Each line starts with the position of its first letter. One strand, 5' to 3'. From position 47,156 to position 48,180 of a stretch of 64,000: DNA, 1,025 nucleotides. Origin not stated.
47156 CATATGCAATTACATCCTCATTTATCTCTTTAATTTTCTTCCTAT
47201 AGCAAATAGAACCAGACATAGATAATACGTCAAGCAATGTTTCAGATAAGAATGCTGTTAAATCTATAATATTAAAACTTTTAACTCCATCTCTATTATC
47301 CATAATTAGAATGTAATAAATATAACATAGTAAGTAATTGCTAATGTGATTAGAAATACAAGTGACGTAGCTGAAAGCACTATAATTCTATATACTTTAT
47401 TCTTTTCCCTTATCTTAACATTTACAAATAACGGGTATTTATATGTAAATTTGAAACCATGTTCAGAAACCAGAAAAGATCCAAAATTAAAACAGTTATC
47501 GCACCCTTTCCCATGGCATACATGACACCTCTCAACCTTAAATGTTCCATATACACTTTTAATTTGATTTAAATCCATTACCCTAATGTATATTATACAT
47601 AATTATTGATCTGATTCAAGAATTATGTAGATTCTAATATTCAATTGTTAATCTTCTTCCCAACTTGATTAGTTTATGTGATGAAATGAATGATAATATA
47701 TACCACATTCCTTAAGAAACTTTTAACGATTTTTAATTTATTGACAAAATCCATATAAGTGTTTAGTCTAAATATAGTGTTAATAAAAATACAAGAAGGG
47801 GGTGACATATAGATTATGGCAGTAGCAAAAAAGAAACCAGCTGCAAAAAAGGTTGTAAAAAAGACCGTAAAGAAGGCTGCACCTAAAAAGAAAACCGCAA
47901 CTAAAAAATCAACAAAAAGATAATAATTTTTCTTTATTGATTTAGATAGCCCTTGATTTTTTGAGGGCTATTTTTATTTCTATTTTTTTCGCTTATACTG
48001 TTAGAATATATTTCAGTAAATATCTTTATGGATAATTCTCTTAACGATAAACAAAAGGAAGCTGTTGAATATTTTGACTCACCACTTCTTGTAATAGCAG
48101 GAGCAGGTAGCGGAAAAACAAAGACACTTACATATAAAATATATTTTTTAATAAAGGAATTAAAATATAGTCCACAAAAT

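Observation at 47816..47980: Unannotated 35-aa Lys/Ala-rich gene with strong SD and its own terminator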

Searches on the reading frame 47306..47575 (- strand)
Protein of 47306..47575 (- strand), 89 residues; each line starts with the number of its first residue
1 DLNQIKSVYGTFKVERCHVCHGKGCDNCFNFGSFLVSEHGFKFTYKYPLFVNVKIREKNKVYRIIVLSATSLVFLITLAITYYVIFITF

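Call 25: list_cluster_members(proteins=[P0001, P0002, P0005, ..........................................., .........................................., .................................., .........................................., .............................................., window:47816-47920:+, window:47306-47575:-])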
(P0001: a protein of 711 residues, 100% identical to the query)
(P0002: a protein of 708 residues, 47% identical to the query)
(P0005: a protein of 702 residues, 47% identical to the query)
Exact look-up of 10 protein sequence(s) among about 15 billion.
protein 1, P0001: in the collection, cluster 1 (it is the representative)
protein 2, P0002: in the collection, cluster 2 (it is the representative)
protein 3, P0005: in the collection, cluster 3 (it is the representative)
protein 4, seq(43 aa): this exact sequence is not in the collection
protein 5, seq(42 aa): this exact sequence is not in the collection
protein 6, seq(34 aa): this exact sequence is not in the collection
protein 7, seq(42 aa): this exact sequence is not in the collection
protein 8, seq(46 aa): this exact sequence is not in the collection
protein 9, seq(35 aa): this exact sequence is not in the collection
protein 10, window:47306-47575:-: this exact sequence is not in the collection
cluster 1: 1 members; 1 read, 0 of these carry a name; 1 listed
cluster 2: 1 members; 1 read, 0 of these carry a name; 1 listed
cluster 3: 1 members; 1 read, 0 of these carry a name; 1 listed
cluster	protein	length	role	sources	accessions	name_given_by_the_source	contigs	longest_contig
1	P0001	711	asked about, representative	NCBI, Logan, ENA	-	-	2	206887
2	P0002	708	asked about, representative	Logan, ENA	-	-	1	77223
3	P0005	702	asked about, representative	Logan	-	-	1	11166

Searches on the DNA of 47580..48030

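Call 83: search_rna_families(source=window, start=47580, end=48030, threshold=evalue, max_evalue=1)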
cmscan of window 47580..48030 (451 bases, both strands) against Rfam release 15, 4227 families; matches with E-value up to 1: 2.
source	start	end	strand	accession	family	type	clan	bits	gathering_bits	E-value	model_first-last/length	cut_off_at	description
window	47873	47978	+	RF00515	PyrR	Cis-reg;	-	23.1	54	0.55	1-115/115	no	PyrR binding site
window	47867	47970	-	RF00378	Qrr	Gene; sRNA;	-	19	50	0.51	1-108/108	no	Qrr RNA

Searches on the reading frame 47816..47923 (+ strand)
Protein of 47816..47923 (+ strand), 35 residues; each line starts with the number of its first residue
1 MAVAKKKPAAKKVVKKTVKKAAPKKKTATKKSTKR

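Call 7: find_encoding_contigs(protein=window:47816-47923:+, flank=5000, max_places=10)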
Protein window:47816-47923:+ (35 aa): no gene with exactly this product is on record in the collection.

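Call 8: search_protein_families(library=pfam, proteins=[window:47816-47920:+], max_evalue=10)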
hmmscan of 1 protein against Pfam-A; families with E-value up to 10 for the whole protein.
seq(35 aa): 0 families

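Call 9: search_protein_families(library=ncbifam, proteins=[window:47816-47920:+], max_evalue=10)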
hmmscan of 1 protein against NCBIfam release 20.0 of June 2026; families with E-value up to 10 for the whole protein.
seq(35 aa): 0 families

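Call 14: search_solved_structures(query=window:47816-47920:+, max_evalue=10, show_alignments=3)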
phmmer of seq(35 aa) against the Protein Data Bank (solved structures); distinct sequences matched with E-value up to 10: 0.

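Call 18: search_protein_representatives(protein=window:47816-47920:+)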
Query: 35 residues. Proteins with E-value up to 0.001 (for the whole library): 0; up to 1e-10: 0; up to 1e-30: 0. The best 0 are listed.

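Call 52: search_protein_families(library=pfam, alignment_id=A2, max_evalue=10)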
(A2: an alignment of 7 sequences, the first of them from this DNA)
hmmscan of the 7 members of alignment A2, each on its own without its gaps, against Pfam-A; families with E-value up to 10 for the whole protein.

A. member 1, seq(35 aa): 0 families

B. families by the number of members that match (of 7 scanned): 1 family
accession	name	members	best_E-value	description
PF07382.16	HC2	2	0.0014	Histone H1-like nucleoprotein HC2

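Call 53: search_solved_structures(query=A2, max_evalue=10, show_alignments=3)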
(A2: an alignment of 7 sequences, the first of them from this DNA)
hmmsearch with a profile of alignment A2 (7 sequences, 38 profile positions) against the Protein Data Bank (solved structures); distinct sequences matched with E-value up to 10: 3.
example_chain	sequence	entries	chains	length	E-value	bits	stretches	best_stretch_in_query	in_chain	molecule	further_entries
8dy7_F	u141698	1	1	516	0.029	18.1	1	3-35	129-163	RNA polymerase sigma factor SigA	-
8dy9_F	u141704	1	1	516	0.029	18.1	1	3-35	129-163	RNA polymerase sigma factor SigA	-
4v3p_La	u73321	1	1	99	4.5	11.1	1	10-31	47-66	60S ribosomal protein L27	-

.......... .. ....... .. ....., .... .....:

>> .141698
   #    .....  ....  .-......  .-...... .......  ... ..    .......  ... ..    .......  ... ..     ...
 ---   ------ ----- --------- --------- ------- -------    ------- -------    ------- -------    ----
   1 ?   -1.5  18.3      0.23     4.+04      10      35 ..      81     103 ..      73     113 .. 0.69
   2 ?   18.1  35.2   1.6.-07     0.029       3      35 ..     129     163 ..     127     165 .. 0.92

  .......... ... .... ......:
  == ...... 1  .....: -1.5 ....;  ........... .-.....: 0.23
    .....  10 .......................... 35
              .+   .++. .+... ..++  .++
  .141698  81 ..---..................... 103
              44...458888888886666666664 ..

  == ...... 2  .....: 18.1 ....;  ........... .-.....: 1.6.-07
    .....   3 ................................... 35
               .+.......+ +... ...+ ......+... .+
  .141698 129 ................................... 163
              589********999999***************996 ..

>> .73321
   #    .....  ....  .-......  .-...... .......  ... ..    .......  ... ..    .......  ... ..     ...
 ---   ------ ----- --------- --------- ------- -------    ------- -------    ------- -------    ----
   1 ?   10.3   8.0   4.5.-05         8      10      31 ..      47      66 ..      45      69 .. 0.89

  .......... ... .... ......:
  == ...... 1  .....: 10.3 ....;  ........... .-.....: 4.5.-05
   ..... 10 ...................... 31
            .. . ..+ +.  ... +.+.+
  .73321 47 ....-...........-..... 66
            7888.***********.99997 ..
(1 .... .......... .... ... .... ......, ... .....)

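Call 74: predict_structure(protein=window:47816-47920:+)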
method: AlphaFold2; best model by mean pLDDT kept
length: 35 residues; sequences in the alignment: 1
mean_pLDDT: 79.4   pTM: 0.30
mean pLDDT of the five models: 79.4, 75.0, 73.5, 70.6, 68.1
residues with pLDDT >= 90: 0; 70-90: 33; 50-70: 2; < 50: 0
segments of 3 or more residues with pLDDT < 50: none
pLDDT, mean of each block of 10 residues (from residue 1): 79 85 75 79
secondary structure, 60 per line:
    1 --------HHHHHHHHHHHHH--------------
elements in order: H9-21

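Call 76: search_dna_similar(query=window:47816-47920:+, collection=plasmids, mode=protein, max_evalue=10, max_rows=15)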
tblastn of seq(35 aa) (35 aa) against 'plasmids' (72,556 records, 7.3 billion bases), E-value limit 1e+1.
No match.
